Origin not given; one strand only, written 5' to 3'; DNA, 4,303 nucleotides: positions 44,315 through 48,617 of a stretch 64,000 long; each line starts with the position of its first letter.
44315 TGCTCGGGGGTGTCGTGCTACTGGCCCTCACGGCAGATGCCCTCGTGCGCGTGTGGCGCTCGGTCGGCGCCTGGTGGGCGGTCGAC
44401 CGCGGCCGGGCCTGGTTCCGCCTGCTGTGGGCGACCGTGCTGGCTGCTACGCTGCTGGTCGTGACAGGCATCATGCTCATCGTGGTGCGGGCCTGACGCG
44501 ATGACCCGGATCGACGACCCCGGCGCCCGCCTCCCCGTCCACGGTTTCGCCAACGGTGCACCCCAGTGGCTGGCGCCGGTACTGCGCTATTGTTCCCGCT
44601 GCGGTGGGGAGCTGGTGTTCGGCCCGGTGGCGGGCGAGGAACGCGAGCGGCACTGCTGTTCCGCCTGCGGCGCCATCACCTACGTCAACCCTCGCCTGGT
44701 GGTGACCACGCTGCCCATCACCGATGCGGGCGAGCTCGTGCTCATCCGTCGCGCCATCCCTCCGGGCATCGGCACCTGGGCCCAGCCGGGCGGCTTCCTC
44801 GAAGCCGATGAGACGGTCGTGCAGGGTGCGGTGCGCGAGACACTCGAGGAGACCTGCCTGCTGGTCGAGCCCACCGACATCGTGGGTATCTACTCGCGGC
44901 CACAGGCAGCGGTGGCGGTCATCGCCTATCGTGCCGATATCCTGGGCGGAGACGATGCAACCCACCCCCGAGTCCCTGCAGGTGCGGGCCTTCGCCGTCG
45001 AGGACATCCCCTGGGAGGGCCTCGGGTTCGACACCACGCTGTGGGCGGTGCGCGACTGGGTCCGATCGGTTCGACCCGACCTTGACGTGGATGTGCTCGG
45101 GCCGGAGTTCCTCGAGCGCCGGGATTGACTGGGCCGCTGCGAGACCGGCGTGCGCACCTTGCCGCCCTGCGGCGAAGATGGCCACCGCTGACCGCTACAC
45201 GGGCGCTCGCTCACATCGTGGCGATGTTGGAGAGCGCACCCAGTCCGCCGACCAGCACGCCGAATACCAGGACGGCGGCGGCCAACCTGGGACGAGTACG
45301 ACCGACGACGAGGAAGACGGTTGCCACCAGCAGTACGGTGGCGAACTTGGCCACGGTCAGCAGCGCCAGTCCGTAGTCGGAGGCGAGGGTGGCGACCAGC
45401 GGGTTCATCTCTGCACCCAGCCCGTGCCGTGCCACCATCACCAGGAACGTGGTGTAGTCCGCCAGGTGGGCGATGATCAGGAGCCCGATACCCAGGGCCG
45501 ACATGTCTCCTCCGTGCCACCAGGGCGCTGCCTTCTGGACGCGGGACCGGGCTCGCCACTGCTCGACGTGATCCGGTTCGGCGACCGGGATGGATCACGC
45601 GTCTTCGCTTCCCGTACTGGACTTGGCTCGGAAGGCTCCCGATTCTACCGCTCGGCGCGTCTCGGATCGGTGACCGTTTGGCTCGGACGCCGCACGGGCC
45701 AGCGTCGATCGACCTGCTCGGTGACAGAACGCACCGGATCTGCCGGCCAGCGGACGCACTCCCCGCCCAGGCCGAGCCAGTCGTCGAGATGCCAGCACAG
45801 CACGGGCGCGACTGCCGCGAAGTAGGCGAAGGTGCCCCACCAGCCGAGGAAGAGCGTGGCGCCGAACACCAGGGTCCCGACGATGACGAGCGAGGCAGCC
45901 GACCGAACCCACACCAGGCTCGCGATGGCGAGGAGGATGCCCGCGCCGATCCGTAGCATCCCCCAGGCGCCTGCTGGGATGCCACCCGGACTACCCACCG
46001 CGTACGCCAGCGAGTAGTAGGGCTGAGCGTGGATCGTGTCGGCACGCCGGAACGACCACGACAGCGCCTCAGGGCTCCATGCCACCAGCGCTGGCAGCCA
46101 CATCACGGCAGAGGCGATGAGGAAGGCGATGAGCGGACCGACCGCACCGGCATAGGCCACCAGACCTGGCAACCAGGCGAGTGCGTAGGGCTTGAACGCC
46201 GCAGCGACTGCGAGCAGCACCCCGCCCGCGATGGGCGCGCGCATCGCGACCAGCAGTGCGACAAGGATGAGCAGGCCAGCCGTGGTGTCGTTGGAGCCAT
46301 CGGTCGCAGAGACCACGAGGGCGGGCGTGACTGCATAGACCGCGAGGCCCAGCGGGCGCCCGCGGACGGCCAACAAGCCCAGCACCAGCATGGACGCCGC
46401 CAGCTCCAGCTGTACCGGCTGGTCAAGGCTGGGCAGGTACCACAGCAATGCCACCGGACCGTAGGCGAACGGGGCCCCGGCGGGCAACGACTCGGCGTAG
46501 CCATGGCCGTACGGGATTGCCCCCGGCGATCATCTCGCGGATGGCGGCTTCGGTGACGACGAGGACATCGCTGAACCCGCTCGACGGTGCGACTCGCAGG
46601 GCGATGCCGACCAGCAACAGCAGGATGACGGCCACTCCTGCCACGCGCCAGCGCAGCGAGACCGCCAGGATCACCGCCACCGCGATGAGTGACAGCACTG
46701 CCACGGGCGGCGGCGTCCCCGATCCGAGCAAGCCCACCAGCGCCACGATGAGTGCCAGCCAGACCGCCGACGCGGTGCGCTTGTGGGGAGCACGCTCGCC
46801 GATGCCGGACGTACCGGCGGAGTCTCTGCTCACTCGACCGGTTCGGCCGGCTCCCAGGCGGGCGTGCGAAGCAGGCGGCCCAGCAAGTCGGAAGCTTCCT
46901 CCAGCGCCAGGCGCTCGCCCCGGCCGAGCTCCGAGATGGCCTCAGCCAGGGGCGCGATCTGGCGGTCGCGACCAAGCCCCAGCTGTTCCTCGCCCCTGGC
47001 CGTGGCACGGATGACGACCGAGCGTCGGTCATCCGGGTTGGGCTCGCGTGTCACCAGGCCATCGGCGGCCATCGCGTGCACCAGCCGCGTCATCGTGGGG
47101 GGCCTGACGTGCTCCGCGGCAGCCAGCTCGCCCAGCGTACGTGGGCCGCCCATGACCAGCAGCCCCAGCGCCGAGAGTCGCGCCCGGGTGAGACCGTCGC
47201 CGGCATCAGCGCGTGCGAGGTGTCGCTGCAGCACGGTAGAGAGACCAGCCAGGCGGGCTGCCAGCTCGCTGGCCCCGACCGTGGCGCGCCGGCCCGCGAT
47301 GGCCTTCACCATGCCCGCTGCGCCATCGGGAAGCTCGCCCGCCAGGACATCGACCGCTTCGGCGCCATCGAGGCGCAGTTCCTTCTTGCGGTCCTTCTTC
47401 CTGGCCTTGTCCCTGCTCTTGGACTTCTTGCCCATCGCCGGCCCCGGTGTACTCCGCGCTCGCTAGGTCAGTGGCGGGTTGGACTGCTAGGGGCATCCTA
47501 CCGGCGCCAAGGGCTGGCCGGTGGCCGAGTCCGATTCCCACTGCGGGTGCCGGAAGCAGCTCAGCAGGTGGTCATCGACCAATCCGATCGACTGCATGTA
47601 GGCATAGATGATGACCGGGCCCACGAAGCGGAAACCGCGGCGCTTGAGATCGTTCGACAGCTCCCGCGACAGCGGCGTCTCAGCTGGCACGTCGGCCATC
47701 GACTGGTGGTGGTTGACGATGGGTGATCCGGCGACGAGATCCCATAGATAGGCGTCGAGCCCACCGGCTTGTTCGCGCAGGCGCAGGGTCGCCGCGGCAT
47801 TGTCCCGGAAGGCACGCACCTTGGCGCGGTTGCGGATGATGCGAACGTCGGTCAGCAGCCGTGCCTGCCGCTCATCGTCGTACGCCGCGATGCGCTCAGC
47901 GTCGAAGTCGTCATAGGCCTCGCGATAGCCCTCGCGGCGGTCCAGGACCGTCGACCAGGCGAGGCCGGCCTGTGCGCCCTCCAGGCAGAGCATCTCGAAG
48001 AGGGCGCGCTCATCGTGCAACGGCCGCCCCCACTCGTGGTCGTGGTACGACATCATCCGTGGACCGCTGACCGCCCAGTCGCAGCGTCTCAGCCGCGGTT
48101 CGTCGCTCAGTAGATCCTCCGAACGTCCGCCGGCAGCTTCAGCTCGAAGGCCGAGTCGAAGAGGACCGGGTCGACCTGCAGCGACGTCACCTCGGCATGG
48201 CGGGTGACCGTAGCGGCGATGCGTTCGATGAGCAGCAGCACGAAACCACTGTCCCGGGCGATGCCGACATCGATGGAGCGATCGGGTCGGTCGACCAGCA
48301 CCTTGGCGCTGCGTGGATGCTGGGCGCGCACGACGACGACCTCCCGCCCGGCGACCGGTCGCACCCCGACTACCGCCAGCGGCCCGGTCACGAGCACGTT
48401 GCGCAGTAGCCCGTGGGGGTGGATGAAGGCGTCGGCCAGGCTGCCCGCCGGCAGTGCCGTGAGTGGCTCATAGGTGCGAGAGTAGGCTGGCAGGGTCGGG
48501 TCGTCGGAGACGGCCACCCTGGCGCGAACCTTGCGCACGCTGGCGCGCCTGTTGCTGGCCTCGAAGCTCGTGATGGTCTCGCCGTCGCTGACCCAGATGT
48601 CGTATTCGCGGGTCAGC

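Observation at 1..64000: Unusually high density of frame disruptions across otherwise intact, conserved genes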

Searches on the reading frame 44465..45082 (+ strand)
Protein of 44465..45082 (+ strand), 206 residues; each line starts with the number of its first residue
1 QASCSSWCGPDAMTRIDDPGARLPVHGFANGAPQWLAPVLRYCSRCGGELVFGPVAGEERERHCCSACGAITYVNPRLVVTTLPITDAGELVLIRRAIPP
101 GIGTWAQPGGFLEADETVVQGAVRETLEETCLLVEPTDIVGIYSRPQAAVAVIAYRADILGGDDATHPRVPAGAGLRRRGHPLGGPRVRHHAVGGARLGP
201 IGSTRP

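Call 17: search_protein_families(library=pfam, proteins=[window:44465-45082:+], max_evalue=0.01)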
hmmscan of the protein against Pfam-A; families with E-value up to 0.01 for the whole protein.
window:44465-45082:+ (206 aa): 2 families
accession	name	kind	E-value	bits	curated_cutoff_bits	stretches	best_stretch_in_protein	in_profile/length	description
PF00293.34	NUDIX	-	5.5e-12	46.3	21.1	1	77-145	3-81/134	NUDIX domain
PF14803.11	Zn_ribbon_Nudix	-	1.1e-09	38.5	25.6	1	41-73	1-33/34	Nudix N-terminal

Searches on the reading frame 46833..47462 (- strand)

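Call 18: search_protein_families(library=pfam, proteins=[window:46833-47462:-], max_evalue=0.01)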
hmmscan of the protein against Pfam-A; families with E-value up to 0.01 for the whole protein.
window:46833-47462:- (210 aa): 5 families
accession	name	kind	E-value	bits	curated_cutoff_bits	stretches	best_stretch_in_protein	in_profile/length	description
PF01047.28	MarR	-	1.7e-12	47.5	24.6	1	91-149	1-59/59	MarR family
PF12802.13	MarR_2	-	3.1e-12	46.9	27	1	90-148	2-61/61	MarR family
PF13463.12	HTH_27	-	0.00078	20.1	22.2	1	126-157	37-68/68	Winged helix DNA-binding domain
PF12840.13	HTH_20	-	0.0047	17.3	27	0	104-139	15-50/51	Helix-turn-helix domain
PF22381.2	Staph_reg_Sar_Rot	-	0.0084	16.6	27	0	98-159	19-80/85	Transcriptional regulator SarA/Rot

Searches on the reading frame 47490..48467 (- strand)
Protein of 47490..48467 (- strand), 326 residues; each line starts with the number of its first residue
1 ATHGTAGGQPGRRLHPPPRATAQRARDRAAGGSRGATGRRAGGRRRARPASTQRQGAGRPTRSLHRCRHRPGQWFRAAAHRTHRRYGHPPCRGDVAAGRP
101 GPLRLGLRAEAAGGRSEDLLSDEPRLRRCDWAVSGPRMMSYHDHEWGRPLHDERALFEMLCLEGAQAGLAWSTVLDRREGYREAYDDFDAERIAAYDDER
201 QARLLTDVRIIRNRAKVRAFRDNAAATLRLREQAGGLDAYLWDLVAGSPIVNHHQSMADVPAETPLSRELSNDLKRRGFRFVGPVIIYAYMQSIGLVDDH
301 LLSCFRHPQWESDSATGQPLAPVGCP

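Call 19: search_protein_families(library=pfam, proteins=[window:47490-48467:-], max_evalue=0.01)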
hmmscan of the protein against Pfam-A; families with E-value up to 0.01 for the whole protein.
window:47490-48467:- (326 aa): 1 family
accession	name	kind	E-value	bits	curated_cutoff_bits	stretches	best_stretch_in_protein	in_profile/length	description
PF03352.18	Adenine_glyco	-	1.7e-73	246.7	25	1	131-307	1-177/177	Methyladenine glycosylase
